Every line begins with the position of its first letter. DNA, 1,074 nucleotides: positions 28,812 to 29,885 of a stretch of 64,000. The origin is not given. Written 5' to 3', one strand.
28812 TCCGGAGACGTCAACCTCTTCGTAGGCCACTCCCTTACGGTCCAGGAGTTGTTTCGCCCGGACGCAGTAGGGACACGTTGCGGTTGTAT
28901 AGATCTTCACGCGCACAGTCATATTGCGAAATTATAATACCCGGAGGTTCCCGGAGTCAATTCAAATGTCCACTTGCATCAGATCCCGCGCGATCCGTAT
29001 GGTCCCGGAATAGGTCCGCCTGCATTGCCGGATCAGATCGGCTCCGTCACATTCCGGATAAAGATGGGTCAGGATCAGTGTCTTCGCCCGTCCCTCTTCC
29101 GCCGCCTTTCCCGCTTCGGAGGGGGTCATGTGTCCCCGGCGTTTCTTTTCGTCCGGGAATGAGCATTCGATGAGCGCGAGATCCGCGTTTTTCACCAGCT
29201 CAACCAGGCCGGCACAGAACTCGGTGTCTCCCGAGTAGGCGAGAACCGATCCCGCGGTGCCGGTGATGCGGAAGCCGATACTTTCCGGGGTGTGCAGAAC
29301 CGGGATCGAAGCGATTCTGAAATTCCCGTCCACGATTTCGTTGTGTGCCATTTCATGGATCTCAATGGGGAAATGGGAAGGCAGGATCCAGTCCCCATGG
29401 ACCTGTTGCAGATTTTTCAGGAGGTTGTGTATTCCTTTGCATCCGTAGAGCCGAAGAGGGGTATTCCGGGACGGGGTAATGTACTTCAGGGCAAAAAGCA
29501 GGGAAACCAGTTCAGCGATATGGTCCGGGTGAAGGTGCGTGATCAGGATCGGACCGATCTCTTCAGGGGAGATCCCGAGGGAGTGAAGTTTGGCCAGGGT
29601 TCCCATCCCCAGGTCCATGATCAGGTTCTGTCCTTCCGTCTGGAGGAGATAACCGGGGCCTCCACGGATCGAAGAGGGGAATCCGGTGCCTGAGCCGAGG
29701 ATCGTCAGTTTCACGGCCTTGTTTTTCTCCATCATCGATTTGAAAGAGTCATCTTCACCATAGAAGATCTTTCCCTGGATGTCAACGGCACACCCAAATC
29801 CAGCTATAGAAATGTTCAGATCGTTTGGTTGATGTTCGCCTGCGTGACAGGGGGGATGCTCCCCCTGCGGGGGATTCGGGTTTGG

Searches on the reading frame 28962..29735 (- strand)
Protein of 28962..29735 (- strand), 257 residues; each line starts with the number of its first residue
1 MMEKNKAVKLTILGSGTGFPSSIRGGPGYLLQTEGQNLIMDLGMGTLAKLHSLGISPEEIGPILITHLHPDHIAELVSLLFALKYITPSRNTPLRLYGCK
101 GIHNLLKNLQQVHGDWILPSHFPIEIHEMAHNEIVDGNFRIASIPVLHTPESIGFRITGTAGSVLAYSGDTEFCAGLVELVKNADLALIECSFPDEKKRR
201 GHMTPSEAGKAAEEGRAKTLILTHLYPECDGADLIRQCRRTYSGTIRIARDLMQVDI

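Call 57: search_protein_families(library=pfam, proteins=[window:28962-29735:-], max_evalue=0.001)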
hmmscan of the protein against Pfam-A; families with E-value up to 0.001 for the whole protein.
window:28962-29735:- (257 aa): 3 families
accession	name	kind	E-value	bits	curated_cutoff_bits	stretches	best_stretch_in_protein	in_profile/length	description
PF12706.13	Lactamase_B_2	-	7.4e-21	75.1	27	1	55-224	26-199/200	Beta-lactamase superfamily domain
PF00753.33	Lactamase_B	-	2.9e-09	37.6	22.7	1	29-174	9-153/196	Metallo-beta-lactamase superfamily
PF23023.1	Anti-Pycsar_Apyc1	-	3.4e-07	30.4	50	1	9-86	4-80/250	Anti-Pycsar protein Apyc1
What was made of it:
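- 28060..29735 (-): Conserved companion operon of the cheR-kinase pair: MBL-fold hydrolase (28962-29735), glutaredoxin (28662-28922) and Zn-ribbon+REC response regulator (28060-28641). The last is a rival partner for the kinase. Pfam (call 57).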
